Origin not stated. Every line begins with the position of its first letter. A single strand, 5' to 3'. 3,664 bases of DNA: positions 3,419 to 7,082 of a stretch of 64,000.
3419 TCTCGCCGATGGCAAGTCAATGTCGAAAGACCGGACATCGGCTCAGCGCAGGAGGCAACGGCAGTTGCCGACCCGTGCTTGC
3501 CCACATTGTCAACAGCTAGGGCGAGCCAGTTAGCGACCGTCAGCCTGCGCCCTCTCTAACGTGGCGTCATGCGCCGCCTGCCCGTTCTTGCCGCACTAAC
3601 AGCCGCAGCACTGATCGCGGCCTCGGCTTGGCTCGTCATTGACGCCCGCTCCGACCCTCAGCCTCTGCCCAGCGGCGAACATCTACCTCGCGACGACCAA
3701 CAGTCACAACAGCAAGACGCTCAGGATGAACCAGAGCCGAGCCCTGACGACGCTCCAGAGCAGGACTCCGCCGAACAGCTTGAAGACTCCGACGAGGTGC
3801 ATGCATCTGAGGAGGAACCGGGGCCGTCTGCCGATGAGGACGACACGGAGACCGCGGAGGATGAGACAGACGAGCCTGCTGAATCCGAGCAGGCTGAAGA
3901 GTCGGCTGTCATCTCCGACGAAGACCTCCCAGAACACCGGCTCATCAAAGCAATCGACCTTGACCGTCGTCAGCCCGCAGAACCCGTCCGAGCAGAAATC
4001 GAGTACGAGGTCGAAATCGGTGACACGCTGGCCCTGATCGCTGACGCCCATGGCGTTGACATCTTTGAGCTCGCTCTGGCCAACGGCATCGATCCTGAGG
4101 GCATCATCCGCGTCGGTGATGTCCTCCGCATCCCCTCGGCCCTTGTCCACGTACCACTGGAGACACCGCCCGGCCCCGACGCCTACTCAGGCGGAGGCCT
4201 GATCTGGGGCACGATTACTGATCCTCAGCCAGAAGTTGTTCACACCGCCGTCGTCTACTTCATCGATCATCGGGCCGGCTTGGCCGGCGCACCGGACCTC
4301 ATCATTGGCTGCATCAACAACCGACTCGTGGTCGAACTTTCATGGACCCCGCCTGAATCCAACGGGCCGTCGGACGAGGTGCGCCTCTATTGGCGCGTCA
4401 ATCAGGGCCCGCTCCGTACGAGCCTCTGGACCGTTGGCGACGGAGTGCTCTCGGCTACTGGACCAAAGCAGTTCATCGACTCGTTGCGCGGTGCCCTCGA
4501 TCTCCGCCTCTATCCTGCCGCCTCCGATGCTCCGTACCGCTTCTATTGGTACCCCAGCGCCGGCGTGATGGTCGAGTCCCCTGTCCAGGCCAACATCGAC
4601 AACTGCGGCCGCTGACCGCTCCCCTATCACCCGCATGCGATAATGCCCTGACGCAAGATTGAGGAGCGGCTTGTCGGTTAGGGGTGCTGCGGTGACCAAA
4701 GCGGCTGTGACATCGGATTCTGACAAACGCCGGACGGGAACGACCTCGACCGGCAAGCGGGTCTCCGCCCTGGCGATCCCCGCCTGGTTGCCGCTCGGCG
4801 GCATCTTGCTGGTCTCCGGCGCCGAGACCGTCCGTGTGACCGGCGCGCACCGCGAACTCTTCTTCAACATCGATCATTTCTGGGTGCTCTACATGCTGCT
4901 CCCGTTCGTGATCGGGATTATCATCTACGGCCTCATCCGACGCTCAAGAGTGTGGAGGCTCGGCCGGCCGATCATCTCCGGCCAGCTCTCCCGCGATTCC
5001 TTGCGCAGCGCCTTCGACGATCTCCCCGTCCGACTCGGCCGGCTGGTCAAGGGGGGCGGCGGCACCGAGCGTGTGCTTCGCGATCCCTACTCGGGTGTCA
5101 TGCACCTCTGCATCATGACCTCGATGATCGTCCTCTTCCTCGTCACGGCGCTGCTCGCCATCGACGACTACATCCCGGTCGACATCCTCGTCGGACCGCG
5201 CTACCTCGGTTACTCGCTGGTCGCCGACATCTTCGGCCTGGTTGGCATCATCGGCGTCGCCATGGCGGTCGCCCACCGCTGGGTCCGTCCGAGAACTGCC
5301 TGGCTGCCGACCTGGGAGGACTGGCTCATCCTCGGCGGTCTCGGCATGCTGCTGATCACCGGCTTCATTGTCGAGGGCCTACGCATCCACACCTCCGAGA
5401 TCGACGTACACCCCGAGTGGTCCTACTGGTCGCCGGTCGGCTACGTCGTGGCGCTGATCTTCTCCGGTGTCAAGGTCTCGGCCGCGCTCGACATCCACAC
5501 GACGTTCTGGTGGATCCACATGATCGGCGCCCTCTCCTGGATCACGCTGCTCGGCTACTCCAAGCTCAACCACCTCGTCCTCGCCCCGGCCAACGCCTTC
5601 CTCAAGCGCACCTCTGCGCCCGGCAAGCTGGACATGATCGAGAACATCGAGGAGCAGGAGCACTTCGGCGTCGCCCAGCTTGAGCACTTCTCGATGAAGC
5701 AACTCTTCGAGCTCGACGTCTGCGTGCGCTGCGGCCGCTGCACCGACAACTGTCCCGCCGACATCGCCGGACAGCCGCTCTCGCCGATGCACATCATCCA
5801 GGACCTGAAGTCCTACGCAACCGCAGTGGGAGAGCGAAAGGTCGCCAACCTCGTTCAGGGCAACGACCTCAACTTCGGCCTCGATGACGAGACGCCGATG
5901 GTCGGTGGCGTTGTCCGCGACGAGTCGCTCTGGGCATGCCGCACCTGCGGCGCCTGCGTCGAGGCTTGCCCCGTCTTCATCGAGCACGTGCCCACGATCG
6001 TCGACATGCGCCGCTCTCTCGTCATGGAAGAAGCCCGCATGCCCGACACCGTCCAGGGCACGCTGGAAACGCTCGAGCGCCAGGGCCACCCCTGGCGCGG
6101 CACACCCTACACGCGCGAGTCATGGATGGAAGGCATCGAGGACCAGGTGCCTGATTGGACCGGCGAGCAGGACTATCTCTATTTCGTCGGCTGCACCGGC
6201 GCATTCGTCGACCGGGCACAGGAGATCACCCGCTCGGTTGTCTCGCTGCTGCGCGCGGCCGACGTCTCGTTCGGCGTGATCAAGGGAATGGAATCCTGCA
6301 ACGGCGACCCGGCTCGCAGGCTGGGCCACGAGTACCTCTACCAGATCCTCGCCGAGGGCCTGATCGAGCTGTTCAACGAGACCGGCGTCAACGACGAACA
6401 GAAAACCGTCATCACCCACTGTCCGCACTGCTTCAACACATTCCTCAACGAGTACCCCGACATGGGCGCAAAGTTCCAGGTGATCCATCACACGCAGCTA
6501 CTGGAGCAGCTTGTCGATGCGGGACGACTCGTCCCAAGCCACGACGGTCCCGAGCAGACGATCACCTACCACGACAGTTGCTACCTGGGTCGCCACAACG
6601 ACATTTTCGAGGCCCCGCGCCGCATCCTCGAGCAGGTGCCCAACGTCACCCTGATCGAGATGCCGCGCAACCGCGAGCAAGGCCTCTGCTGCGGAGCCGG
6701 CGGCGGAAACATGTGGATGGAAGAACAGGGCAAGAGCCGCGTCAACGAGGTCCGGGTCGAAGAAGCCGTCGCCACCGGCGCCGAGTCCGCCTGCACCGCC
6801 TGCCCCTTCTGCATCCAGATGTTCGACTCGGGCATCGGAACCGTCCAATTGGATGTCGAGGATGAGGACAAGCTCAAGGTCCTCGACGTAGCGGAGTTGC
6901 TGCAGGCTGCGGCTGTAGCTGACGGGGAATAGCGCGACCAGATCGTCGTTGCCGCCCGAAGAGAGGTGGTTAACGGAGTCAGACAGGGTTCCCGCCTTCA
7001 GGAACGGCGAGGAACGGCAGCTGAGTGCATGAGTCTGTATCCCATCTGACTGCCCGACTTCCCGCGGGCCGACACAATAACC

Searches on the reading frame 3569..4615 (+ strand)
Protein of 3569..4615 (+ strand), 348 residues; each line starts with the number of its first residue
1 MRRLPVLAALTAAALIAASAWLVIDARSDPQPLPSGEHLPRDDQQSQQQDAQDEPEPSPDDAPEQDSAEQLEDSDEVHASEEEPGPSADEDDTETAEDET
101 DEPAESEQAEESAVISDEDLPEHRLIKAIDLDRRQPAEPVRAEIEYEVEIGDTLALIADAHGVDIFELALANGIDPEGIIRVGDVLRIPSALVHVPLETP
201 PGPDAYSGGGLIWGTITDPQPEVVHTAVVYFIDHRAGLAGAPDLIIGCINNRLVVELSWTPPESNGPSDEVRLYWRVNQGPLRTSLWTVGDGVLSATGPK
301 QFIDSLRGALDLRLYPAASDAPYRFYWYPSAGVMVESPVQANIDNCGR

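Call 49: search_protein_families(library=pfam, proteins=[window:3569-4615:+], max_evalue=0.0001)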
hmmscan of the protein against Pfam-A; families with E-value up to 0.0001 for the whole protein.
window:3569-4615:+ (348 aa): 1 family
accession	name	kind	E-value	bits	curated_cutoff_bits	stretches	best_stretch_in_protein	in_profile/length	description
PF01476.26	LysM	-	1.5e-09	38.1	20.9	1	146-189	1-43/43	LysM domain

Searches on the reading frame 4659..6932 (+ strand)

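Call 49: search_protein_families(library=pfam, proteins=[window:4659-6932:+], max_evalue=0.0001)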
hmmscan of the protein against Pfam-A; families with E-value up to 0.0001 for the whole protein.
window:4659-6932:+ (757 aa): 8 families
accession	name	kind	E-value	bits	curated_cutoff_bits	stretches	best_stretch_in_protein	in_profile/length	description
PF02754.22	CCG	-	1.4e-28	99.3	20.6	2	635-722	1-84/85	Cysteine-rich domain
PF13183.11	Fer4_8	-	1.8e-10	41.6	27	1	351-440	1-67/68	4Fe-4S dicluster domain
PF13187.11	Fer4_9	-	5.8e-10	39.5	27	1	355-438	2-48/52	4Fe-4S dicluster domain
PF13237.11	Fer4_10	-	1.4e-08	34.9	25.5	1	350-438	4-53/53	4Fe-4S dicluster domain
PF12838.12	Fer4_7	-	7e-08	33.3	27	0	426-439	37-50/52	4Fe-4S dicluster domain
PF12797.12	Fer4_2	-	3.3e-07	30.3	24.5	0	348-367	3-22/22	4Fe-4S binding domain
PF13484.11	Fer4_16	-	2.9e-06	28.4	30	0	355-388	2-34/66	4Fe-4S double cluster binding domain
PF13534.11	Fer4_17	-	3.5e-06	27.9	22.2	0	426-461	1-31/61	4Fe-4S dicluster domain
